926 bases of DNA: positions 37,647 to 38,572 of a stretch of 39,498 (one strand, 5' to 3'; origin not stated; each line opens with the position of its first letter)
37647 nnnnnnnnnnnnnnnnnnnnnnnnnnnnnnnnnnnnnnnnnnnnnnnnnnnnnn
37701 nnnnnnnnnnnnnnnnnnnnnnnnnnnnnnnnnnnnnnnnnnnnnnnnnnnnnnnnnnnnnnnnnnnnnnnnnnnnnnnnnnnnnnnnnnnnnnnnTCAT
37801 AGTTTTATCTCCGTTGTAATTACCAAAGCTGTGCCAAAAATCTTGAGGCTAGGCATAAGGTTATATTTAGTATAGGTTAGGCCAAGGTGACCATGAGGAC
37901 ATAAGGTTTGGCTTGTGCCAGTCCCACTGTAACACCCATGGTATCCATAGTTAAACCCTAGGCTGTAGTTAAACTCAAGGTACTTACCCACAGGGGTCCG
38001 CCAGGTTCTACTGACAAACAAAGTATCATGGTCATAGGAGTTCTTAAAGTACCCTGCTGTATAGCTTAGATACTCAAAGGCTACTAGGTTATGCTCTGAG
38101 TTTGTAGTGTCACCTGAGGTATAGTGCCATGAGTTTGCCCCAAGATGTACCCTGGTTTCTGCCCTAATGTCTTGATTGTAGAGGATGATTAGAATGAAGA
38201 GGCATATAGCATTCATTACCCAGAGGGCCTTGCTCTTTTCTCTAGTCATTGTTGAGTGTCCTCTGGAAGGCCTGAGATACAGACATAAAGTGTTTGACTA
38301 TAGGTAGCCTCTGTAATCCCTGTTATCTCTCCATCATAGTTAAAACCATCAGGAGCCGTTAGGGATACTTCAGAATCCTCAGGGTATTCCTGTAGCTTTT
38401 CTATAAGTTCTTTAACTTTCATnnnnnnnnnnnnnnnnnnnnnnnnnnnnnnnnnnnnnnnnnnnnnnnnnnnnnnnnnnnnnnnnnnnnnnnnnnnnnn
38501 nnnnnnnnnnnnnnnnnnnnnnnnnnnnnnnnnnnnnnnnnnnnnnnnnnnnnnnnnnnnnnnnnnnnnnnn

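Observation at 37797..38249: Phage-encoded PagP-like outer-membrane beta-barrel in the DNA-metabolism region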

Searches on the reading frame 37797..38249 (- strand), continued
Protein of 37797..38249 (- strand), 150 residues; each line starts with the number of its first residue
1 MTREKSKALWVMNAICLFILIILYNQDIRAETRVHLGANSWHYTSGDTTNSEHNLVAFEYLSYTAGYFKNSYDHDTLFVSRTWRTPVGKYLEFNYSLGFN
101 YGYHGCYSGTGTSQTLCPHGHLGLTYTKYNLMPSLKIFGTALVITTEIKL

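Call 47: list_cluster_members(proteins=[P0152, P0106, P0108, P0003, P0005, P0006, P0009, P0016, P0028, P0153])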
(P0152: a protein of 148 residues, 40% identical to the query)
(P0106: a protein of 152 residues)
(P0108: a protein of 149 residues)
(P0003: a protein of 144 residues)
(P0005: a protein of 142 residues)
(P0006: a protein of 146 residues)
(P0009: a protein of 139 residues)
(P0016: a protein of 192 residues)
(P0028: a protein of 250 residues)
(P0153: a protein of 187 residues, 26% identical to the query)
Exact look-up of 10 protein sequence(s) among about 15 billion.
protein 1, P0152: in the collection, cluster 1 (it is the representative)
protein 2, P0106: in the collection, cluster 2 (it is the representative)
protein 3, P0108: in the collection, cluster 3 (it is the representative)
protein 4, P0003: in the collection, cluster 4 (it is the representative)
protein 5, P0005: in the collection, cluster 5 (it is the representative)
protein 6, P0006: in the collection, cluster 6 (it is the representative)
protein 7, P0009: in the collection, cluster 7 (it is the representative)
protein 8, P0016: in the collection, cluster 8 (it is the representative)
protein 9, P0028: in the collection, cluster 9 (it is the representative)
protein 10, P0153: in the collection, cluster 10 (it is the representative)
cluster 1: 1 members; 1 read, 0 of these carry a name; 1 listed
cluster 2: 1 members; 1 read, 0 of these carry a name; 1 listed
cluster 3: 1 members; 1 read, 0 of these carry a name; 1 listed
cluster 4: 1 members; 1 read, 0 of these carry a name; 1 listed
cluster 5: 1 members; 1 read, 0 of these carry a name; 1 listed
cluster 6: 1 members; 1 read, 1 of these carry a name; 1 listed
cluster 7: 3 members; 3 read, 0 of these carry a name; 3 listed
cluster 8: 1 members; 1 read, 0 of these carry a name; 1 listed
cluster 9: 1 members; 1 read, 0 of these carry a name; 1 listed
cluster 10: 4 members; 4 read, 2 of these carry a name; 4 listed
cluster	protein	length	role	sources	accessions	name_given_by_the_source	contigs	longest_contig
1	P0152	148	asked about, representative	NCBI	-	-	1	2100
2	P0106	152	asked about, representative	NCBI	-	-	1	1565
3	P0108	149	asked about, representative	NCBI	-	-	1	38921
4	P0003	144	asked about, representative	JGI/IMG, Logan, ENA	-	-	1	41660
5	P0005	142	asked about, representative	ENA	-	-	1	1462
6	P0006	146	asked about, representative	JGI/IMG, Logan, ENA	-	hypothetical protein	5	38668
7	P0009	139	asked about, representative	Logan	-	-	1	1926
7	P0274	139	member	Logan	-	-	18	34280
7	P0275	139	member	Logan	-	-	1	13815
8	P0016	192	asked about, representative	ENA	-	-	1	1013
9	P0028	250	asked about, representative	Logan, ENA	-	-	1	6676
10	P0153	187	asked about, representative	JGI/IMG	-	hypothetical protein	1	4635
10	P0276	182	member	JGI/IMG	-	hypothetical protein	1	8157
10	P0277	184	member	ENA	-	-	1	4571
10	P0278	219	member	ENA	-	-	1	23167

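Call 48: find_encoding_contigs(protein=P0003, flank=10000, max_places=2)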
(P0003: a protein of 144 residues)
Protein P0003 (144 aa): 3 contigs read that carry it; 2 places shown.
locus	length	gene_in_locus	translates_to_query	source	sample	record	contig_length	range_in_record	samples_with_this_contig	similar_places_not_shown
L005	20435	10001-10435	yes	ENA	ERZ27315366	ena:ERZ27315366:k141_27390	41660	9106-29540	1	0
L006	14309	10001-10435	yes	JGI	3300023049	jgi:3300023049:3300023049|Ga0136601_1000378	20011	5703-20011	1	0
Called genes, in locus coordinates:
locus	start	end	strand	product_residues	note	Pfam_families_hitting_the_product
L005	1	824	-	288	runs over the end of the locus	-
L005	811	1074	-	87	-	-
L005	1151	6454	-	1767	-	-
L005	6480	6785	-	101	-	-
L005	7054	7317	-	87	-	-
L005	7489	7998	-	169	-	PF01844:HNH, PF14279:HNH_5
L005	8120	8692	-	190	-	PF02622:DUF179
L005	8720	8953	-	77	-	-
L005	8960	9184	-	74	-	-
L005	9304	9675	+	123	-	-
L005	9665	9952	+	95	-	-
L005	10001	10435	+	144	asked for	-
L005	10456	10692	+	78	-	-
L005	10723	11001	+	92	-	-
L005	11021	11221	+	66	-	-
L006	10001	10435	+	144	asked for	-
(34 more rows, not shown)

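Call 49: find_encoding_contigs(protein=P0006, flank=10000, max_places=2)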
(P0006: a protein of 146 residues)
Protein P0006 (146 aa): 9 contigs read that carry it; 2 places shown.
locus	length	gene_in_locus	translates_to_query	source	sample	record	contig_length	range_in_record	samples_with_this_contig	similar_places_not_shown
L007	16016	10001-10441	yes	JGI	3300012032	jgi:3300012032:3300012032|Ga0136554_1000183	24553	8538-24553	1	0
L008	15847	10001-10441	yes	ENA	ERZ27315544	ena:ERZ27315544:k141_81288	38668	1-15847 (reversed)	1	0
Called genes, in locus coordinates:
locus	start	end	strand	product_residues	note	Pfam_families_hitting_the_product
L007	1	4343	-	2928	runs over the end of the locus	-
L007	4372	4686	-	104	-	-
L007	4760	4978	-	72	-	-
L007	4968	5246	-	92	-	-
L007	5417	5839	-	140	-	PF01844:HNH, PF14279:HNH_5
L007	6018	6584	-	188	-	PF02622:DUF179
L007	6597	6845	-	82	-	-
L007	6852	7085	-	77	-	-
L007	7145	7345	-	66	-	-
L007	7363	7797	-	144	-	-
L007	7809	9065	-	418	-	-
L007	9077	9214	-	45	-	-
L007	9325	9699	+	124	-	-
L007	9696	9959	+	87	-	-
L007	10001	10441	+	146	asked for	-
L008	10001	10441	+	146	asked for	-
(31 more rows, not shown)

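Call 56: find_related_loci(query=A5, collection=genome_contigs, flank=6000)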
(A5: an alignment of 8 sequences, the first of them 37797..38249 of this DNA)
Query A5 (150 aa) in genome_contigs; peptide patterns used: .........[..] (x = any residue, [..] = any of these).
25 stretches matched a pattern; 1 encode a relative of the query (tblastn E <= 1e-3); 1 distinct loci.
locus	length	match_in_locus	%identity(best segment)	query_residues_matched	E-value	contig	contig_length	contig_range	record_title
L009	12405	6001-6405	32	11-144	5e-17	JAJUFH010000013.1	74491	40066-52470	MAG: Sinomicrobium sp. isolate bin6 k141_916289_length_74491_cov_44.0006, whole genome shotgun sequence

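Call 57: find_related_loci(query=A5, collection=viral_contigs, flank=8000)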
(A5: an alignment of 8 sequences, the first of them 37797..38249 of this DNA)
Query A5 (150 aa) in viral_contigs; peptide patterns used: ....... (x = any residue, [..] = any of these).
29 stretches matched a pattern; 3 encode a relative of the query (tblastn E <= 1e-3); 3 distinct loci.
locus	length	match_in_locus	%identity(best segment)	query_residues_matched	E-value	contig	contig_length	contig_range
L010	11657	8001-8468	35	12-150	3e-29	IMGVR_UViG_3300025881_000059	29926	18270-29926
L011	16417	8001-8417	37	11-150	6e-24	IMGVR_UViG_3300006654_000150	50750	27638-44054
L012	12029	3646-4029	36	24-150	1e-20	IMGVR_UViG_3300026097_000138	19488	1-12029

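Call 74: search_dna_similar(query=P0068, collection=phages, mode=protein, max_rows=40, max_evalue=0.001)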
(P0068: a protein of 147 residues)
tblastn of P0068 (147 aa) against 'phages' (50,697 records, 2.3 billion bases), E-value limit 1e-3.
Records with a match: 186; places in all: 186; records where one place covers at least 80% of the query: 14.
Best place of each record, by identity: <60% 186.
By first word of the organism name: Vibrio 185; Salicola 1.
By host as written in the record: - 107; Vibrio harveyi BAA-1116 34; Vibrio campbellii BB120 7; Vibrio crassostreae 6; Vibrio cholerae 5; Vibrio parahaemolyticus 4; Vibrio natriegens 3; Vibrio alginolyticus 3; and 13 more.
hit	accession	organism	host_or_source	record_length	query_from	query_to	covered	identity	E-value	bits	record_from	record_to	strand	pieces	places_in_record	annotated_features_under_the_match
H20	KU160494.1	Vibrio phage vB_VmeM-32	Vibrio metschnikovii DSM 29715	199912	30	146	80%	40.8%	7e-18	84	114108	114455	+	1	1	hypothetical protein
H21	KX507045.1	Vibrio phage 2E1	Vibrio anguillarum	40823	3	146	98%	32.7%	5e-12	67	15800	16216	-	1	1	hypothetical protein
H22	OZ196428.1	Vibrio phage F89 g1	Seawater and oysters mix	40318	3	146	98%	32.5%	9e-9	58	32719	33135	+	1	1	antimicrobial peptide resistance and lipid A acyl ation protein PagP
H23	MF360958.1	Salicola phage SCTP-2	Salicola sp. PV4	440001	33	144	76%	41.6%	2e-18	86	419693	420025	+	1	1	519: hypothetical protein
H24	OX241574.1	Vibrio phage 242E40-1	Seawater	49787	3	146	98%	31.8%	1e-8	58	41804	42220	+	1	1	putative TMhelix containing protein | conserved hypothetical protein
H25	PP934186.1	Vibrio phage P018-4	Vibrio parahaemolyticus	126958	30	146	80%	39.0%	3e-16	80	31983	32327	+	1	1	antimicrobial peptide resistance and lipid A acylation protein PagP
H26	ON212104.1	Vibrio phage VnaP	Vibrio natriegens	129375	30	146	80%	38.7%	2e-15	77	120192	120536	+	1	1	antimicrobial peptide resistance and lipid A acylation protein PagP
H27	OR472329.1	Vibrio phage vB_VibM_10AMN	Vibrio parahaemolyticus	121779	30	146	80%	37.8%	9e-16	78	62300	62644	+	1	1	hypothetical protein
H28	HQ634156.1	Vibrio phage PWH3a-P1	Vibrio natriegens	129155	30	146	80%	37.8%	2e-15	77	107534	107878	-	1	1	hypothetical protein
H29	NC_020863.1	Vibrio phage PWH3a-P1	Vibrio natriegens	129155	30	146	80%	37.8%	2e-15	77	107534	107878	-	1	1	antimicrobial peptide resistance and lipid A acylation protein PagP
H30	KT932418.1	Vibrio phage qdvp001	Vibrio parahaemolyticus ATCC 17802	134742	30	146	80%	37.8%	3e-15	77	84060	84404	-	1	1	hypothetical protein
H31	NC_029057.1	Vibrio phage qdvp001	Vibrio parahaemolyticus ATCC 17802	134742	30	146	80%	37.8%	3e-15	77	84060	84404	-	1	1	antimicrobial peptide resistance and lipid A acylation protein PagP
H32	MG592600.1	Vibrio phage 1.236.O._10N.261.52.C4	Vibrio cyclitrophicus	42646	3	146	98%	30.7%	1e-10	64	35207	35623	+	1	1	hypothetical protein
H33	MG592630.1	Vibrio phage 1.265.O._10N.286.52.F6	Vibrio cyclitrophicus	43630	3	146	98%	30.1%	5e-10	62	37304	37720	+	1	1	hypothetical protein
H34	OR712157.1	Vibrio phage IBT_VpB-34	Vibrio parahaemolyticus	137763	30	146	80%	37.0%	2e-14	75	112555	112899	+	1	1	antimicrobial peptide resistance and lipid A acylation protein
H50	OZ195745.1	Vibrio phage K75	Seawater and oysters mix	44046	30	146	80%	29.9%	8e-7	53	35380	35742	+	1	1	antimicrobial peptide resistance and lipid A acyl ation protein PagP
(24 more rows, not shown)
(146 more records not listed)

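Call 75: search_protein_families(library=padloc, proteins=[window:37797-38249:-], max_evalue=0.1)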
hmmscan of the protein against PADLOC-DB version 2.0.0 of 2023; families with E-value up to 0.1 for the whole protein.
window:37797-38249:- (150 aa): 0 families

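Call 76: get_annotated_region(hit=H22, flank=7000)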
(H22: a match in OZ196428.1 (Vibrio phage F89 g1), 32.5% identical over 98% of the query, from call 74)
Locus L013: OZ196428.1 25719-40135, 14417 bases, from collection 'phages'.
description: Vibrio phage F89 g1 genome assembly, chromosome: VPF89_g1_1.
organism: Vibrio phage F89 g1 (NCBI taxid 3105358)
taxonomy: Viruses
host: -; source: Seawater and oysters mix; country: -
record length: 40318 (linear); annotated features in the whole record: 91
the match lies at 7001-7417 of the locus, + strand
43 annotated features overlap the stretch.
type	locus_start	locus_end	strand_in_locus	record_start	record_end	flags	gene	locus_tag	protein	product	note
CDS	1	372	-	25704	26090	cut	-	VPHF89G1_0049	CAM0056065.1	endolysin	-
CDS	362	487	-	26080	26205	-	-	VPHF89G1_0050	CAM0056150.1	hypothetical protein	-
CDS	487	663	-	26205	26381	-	-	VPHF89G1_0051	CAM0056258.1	hypothetical protein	-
CDS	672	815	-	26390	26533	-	-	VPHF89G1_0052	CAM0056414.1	hypothetical protein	-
CDS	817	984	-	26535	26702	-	-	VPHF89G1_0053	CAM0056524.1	hypothetical protein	-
CDS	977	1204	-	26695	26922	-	-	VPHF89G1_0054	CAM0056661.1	hypothetical protein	-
CDS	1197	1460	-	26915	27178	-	-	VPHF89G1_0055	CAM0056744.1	hypothetical protein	-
CDS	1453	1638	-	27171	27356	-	-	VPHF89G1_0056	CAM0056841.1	hypothetical protein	-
CDS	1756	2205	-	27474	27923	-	-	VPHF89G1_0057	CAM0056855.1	endonuclease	-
CDS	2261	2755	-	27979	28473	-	-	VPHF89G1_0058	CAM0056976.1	single strand DNA binding protein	-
CDS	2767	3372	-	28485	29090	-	-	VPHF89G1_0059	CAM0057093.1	Erf-like ssDNA annealing protein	-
CDS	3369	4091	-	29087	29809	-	-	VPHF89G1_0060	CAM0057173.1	DNA polymerase exonuclease subunit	-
CDS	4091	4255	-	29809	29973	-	-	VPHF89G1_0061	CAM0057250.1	hypothetical protein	-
CDS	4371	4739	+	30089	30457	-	-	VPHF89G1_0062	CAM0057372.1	HNH endonuclease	-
CDS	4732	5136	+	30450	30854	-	-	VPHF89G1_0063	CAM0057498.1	RusA-like Holliday junction resolvase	-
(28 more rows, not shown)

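Call 77: get_annotated_region(hit=H50, flank=6000)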
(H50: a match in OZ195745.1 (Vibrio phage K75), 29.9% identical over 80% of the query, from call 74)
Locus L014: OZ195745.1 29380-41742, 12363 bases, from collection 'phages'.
description: Vibrio phage K75 genome assembly, chromosome: VPK75_1.
organism: Vibrio phage K75 (NCBI taxid 3105794)
taxonomy: Viruses
host: -; source: Seawater and oysters mix; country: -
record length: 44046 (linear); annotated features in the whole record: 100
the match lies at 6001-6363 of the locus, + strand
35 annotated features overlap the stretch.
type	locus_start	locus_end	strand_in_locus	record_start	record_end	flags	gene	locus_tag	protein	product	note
CDS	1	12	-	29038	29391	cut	-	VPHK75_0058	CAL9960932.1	hypothetical protein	-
CDS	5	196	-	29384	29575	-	-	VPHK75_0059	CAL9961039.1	hypothetical protein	-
CDS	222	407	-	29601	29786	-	-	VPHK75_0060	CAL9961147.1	hypothetical protein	-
CDS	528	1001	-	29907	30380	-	-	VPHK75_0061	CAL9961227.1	endonuclease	-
CDS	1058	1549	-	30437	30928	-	-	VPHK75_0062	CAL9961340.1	single strand DNA binding protein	-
CDS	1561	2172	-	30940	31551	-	-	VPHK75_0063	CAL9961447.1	Erf-like ssDNA annealing protein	-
CDS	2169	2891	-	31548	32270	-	-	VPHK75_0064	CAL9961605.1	DNA polymerase exonuclease subunit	-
CDS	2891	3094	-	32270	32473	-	-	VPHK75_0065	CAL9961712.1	hypothetical protein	-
CDS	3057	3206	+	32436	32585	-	-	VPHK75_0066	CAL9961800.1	hypothetical protein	-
CDS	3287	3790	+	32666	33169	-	-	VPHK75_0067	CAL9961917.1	HNH endonuclease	-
CDS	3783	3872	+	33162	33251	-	-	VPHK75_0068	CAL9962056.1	hypothetical protein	-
CDS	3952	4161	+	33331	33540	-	-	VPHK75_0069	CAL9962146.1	hypothetical protein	-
CDS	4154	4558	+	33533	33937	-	-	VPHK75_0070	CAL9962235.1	RusA-like Holliday junction resolvase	-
CDS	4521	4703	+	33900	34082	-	-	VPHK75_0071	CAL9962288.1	hypothetical protein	-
CDS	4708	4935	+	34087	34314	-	-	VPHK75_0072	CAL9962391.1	hypothetical protein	-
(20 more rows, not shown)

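Call 85: search_protein_families(library=phrogs, proteins=[P0068, P0108, P0064], max_evalue=0.1)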
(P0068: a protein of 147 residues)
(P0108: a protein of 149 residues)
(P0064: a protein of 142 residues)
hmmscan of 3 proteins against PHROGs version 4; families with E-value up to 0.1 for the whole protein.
P0068 (147 aa): 2 families
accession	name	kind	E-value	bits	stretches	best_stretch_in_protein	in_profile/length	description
phrog_3600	-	moron, auxiliary metabolic gene and host takeover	2.9e-33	116.3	1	1-147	158-309/315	antimicrobial peptide resistance and lipid A acylation protein PagP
phrog_15824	-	tail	0.059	12.3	1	57-96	928-965/1163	tail fiber protein proximal subunit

P0108 (149 aa): 1 family
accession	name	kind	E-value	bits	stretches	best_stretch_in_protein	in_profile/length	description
phrog_3600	-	moron, auxiliary metabolic gene and host takeover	1.7e-11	44.8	1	9-147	173-307/315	antimicrobial peptide resistance and lipid A acylation protein PagP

P0064 (142 aa): 1 family
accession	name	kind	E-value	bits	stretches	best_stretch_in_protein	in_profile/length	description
phrog_3600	-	moron, auxiliary metabolic gene and host takeover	3.2e-22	80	1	8-142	173-309/315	antimicrobial peptide resistance and lipid A acylation protein PagP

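Call 92: search_protein_families(library=pfam, proteins=[P0068, P0021, P0078], max_evalue=1)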
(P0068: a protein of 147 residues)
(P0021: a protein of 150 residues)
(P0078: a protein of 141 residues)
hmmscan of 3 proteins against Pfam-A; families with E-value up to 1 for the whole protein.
P0068 (147 aa): 1 family
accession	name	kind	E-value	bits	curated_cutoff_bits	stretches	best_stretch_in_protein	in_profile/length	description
PF07017.17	PagP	-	0.0015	18.4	24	1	34-128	38-124/144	Antimicrobial peptide resistance and lipid A acylation protein PagP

P0021 (150 aa): 1 family
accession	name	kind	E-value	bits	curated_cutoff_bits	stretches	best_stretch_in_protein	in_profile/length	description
PF07017.17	PagP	-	0.052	13.4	24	1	68-134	61-127/144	Antimicrobial peptide resistance and lipid A acylation protein PagP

P0078 (141 aa): 1 family
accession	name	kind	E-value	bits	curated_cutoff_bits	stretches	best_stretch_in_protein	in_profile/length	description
PF23832.1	DUF7202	-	0.14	12.9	27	1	34-76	33-69/70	Domain of unknown function (DUF7202)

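Call 96: search_dna_similar(query=P0068, collection=plasmids, mode=protein, max_rows=10, max_evalue=0.001)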
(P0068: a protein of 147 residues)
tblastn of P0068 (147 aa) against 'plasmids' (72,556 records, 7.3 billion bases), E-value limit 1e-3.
No match.

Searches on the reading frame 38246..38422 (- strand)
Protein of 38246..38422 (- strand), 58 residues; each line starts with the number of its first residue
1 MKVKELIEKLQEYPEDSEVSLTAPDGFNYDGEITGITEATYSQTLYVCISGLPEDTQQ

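Call 14: search_protein_families(library=phrogs, proteins=[window:38246-38422:-], max_evalue=0.001)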
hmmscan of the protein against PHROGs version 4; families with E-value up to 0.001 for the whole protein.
window:38246-38422:- (58 aa): 4 families
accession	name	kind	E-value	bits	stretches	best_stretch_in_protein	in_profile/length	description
phrog_5861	-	unknown function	1.5e-07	32.5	1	1-30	1-30/53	-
phrog_22847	-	unknown function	8.5e-05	23.4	1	1-25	1-25/47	-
phrog_26928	-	unknown function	0.00047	21.6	1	1-23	1-23/67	-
phrog_18091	-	unknown function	0.00071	20.8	1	1-29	2-28/48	-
